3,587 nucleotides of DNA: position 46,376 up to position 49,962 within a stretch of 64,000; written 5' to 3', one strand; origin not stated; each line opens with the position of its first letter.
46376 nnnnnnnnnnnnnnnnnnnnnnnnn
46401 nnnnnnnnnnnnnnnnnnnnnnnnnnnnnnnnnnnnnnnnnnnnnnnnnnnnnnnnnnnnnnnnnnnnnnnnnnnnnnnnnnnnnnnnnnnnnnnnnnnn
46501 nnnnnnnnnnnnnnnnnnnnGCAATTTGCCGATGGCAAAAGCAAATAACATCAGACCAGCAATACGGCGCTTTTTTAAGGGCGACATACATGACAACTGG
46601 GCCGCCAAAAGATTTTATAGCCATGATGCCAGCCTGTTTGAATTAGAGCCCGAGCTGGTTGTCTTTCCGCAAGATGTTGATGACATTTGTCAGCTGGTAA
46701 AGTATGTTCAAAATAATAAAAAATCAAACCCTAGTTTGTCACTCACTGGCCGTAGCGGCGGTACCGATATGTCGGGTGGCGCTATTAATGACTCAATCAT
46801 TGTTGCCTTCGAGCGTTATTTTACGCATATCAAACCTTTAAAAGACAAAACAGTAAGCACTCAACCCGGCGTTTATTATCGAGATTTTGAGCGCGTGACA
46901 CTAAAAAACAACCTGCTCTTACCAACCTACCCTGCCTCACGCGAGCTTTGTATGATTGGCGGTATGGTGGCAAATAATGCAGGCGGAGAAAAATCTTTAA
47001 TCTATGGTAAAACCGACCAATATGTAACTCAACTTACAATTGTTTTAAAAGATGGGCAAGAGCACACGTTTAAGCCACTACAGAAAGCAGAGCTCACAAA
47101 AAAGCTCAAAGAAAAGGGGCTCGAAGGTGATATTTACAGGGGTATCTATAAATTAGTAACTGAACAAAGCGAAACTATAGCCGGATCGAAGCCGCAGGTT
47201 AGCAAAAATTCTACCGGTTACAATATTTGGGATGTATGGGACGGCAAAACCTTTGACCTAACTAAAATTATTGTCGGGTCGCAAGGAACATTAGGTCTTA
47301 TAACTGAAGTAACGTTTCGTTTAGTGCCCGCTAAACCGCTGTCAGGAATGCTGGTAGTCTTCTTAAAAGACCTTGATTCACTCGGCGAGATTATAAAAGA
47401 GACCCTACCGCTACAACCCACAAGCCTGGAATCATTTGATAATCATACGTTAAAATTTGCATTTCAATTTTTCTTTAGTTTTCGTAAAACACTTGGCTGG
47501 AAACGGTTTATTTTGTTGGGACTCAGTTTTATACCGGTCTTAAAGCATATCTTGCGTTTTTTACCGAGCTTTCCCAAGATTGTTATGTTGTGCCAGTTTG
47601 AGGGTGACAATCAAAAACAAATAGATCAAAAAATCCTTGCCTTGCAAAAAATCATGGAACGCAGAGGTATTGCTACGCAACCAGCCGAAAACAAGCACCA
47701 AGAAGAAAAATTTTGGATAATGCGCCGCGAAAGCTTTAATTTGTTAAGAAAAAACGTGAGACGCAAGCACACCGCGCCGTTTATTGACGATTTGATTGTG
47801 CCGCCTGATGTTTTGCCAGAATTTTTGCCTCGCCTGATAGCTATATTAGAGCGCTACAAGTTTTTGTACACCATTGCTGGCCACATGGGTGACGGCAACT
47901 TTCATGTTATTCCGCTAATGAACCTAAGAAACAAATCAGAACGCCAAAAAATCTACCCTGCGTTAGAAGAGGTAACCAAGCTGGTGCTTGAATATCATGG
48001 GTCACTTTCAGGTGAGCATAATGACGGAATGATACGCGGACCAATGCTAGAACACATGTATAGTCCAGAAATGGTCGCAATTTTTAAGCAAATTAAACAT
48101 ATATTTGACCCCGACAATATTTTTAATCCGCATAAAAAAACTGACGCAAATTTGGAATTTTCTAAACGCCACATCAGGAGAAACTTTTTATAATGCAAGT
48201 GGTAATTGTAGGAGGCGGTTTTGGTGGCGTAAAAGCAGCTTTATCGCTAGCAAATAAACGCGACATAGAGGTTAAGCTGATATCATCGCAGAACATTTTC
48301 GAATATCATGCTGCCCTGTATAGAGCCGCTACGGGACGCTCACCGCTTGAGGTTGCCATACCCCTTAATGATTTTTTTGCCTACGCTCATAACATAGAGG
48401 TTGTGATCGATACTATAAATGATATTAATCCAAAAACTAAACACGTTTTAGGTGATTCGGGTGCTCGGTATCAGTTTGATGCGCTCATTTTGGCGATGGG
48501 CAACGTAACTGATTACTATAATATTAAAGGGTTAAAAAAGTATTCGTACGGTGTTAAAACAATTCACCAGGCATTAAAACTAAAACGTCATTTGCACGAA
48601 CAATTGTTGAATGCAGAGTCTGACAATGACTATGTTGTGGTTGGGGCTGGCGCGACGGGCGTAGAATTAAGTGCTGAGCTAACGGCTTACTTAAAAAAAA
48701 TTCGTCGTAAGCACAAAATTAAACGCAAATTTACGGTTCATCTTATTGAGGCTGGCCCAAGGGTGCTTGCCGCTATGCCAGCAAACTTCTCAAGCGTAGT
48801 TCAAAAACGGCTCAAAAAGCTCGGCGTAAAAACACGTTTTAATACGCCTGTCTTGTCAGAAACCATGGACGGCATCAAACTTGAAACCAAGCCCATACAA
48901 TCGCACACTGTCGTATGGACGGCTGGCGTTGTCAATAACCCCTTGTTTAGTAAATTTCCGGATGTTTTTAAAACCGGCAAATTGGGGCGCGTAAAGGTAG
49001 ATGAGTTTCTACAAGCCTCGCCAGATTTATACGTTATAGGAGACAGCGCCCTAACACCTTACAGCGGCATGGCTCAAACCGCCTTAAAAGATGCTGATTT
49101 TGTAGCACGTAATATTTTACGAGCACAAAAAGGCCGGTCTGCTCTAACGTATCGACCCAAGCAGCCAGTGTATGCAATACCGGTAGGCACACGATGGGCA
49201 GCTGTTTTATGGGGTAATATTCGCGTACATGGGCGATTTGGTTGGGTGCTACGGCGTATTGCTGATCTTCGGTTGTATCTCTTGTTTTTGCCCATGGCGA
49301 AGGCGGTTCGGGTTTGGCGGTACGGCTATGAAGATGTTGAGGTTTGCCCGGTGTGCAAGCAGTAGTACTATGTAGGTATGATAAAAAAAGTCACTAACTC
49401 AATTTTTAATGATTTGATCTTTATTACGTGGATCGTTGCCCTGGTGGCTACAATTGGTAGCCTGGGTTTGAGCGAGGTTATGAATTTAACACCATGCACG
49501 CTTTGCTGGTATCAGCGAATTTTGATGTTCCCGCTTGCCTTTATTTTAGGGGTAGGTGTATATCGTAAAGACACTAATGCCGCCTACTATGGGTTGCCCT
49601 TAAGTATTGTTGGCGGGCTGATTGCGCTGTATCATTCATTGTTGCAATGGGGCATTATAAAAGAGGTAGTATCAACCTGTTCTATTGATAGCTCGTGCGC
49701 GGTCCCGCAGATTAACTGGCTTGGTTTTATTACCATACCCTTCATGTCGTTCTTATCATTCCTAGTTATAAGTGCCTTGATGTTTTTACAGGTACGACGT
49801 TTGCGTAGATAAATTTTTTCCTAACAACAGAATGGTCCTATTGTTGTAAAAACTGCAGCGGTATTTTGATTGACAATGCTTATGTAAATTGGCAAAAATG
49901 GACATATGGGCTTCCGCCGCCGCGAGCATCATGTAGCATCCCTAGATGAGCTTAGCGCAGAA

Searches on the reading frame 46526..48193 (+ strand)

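Call 3: search_protein_families(library=pfam, proteins=[window:46526-48193:+], max_evalue=0.01)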
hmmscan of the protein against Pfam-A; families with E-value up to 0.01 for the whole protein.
window:46526-48193:+ (555 aa): 2 families
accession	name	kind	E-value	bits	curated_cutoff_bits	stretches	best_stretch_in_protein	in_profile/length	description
PF02913.24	FAD-oxidase_C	-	6.1e-47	160.9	21.2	1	277-537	9-247/248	FAD linked oxidases, C-terminal domain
PF01565.28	FAD_binding_4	-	7.2e-26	91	26.4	1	42-181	1-137/139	FAD binding domain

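Call 4: search_protein_families(library=ncbifam, proteins=[window:46526-48193:+], max_evalue=0.01)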
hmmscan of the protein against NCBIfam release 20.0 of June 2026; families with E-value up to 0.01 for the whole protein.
window:46526-48193:+ (555 aa): 6 families
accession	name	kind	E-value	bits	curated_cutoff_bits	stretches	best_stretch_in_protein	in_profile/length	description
NF049975.1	2HglutDHaseYdiJ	equivalog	3.7e-74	250.1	1350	1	15-538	25-539/1018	D-2-hydroxyglutarate dehydrogenase YdiJ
TIGR00387.1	glcD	equivalog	7.8e-63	212.7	567.9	3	346-537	226-413/413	glycolate oxidase subunit GlcD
NF008408.0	PRK11230.1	equivalog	7.1e-37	127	897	3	351-539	288-472/499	glycolate oxidase subunit GlcD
NF008439.0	PRK11282.1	equivalog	2.5e-09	36.4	284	1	243-309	147-213/358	glycolate oxidase subunit GlcE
NF053785.1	DcplphribOxDprE1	equivalog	5.2e-05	22.6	500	1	105-190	74-159/449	decaprenylphosphoryl-beta-D-ribose oxidase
NF041227.1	BagG_FevA2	exception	0.00071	18.3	850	0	37-191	41-187/455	bagremycin/ferroverdin biosynthesis FAD-dependent oxygenase BagG/FevA2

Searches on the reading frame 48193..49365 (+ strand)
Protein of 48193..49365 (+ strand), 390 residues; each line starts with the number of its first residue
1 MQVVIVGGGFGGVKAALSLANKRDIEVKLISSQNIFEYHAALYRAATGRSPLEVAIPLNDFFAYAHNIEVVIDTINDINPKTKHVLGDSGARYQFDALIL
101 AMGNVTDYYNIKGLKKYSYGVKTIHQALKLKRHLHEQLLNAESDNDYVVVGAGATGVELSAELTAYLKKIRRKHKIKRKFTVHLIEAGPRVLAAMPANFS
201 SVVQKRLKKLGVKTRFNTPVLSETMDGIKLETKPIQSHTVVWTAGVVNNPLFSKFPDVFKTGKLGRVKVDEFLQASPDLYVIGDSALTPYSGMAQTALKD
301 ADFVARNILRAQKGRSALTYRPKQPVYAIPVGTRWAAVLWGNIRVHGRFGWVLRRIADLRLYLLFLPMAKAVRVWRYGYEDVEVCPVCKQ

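Call 3: search_protein_families(library=pfam, proteins=[window:48193-49365:+], max_evalue=0.01)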
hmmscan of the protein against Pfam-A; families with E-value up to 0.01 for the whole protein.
window:48193-49365:+ (390 aa): 11 families
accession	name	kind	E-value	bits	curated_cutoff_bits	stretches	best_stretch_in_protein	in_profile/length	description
PF07992.20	Pyr_redox_2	-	9.6e-43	147.1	26.1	1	1-299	1-289/291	Pyridine nucleotide-disulphide oxidoreductase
PF00070.33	Pyr_redox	-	2.6e-12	47.5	22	1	148-222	3-65/82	Pyridine nucleotide-disulphide oxidoreductase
PF01266.30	DAO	-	7.7e-08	32.7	27.9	0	3-40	2-38/353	FAD dependent oxidoreductase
PF13454.12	NAD_binding_9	-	1.1e-07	32.4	21.8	0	148-192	1-36/155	FAD-NAD(P)-binding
PF01134.28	GIDA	-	9.3e-07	28.7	22.1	0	2-31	1-29/391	Glucose inhibited division protein A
PF13450.12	NAD_binding_8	-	2.3e-05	25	21.9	0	5-34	1-29/68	NAD(P)-binding Rossmann-like domain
PF13738.12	Pyr_redox_3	-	0.0002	21.2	30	0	88-282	118-304/305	Pyridine nucleotide-disulphide oxidoreductase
PF05834.18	Lycopene_cycl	-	0.0012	18.5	23.4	0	146-193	1-38/380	Lycopene cyclase protein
PF03486.20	HI0933_like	-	0.0059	16.5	50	0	2-34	2-33/244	HI0933-like protein Rossmann domain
PF00890.30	FAD_binding_2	-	0.0071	16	20.4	0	3-37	2-35/414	FAD binding domain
PF01946.23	Thi4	-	0.0079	15.9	26.2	0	2-32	19-49/235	Thi4 family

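Call 4: search_protein_families(library=ncbifam, proteins=[window:48193-49365:+], max_evalue=0.01)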
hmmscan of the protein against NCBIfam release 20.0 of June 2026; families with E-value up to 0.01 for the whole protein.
window:48193-49365:+ (390 aa): 29 families (the best 25 are shown)
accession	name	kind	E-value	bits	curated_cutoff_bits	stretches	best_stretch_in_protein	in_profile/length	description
TIGR03169.1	Nterm_to_SelD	hypoth_equivalog_domain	3.9e-31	108.7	310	1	3-358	2-358/365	pyridine nucleotide-disulfide oxidoreductase family protein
NF042949.2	3PPDioc_HcaD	equivalog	1.5e-15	56.9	450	1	2-288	3-278/386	3-phenylpropionate/cinnamic acid dioxygenase ferredoxin--NAD(+) reductase subunit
TIGR01350.1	lipoamide_DH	equivalog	1e-14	54.1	408.8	1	66-315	102-336/461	dihydrolipoyl dehydrogenase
NF003437.0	PRK04965.1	equivalog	5.1e-13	48.8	392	1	2-287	4-276/378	NADH:flavorubredoxin reductase NorW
TIGR03385.1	CoA_CoA_reduc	equivalog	9.6e-13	47.7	578.8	1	3-288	2-285/439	CoA-disulfide reductase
NF049943.1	SQR_III_seleno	exception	3.1e-12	46.1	525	1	2-117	2-119/406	type III sulfide quinone reductase, selenoprotein subtype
TIGR04369.1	fusion_not_SelD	hypoth_equivalog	2.6e-11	42.4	700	1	50-345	51-317/701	oxidoreductase/SelD-related fusion protein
NF007286.0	PRK09754.1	equivalog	1.2e-10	40.8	447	1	3-288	6-279/400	phenylpropionate dioxygenase ferredoxin reductase subunit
NF004945.0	PRK06292.2-3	equivalog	3.4e-10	39.4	494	1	89-313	124-330/457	dihydrolipoyl dehydrogenase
NF046103.1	NOXase_Strep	equivalog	3.5e-10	39.4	600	1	77-304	82-294/442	H2O-forming NADH oxidase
TIGR02374.1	nitri_red_nirB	equivalog_domain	6.6e-10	38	578.35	1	3-287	1-279/794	nitrite reductase large subunit NirB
NF007123.0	PRK09564.1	equivalog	1.3e-08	34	458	1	81-287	90-285/444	CoA-disulfide reductase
NF003585.0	PRK05249.1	equivalog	2.8e-07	29.5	465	1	146-330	178-353/464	Si-specific NAD(P)(+) transhydrogenase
TIGR02053.1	MerA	equivalog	4.2e-06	26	454.45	1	92-311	127-331/465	mercury(II) reductase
NF045765.1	PhenlGlyoxDHPadH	equivalog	5.4e-06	25.5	475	1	46-160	50-159/416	NADH-dependent phenylglyoxylate dehydrogenase subunit epsilon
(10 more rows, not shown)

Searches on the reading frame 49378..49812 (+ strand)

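Call 3: search_protein_families(library=pfam, proteins=[window:49378-49812:+], max_evalue=0.01)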
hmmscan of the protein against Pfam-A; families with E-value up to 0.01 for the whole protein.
window:49378-49812:+ (144 aa): 1 family
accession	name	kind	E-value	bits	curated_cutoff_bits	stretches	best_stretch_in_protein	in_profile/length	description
PF02600.21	DsbB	-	1.1e-15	58.8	22.1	1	14-137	5-147/148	Disulfide bond formation protein DsbB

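Call 4: search_protein_families(library=ncbifam, proteins=[window:49378-49812:+], max_evalue=0.01)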
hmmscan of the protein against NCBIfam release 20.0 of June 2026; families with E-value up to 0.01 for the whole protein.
window:49378-49812:+ (144 aa): 5 families
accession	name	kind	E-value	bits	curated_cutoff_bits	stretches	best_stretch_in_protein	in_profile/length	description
NF002849.0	PRK03113.1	subfamily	2e-39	134.9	124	1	12-140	9-137/139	disulfide oxidoreductase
NF001863.0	PRK00611.1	equivalog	1e-25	90.7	145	1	9-139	5-132/136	putative disulfide oxidoreductase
NF002485.0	PRK01749.1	equivalog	0.00059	19.8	157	1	18-77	19-79/177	disulfide bond formation protein DsbB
NF050065.1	DisulBndDsbICampy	equivalog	0.0024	16.3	800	1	18-92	17-88/498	disulfide bond formation protein DsbI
TIGR00885.1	fucP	equivalog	0.0035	16.6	280.4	1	13-117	301-404/410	L-fucose:H+ symporter permease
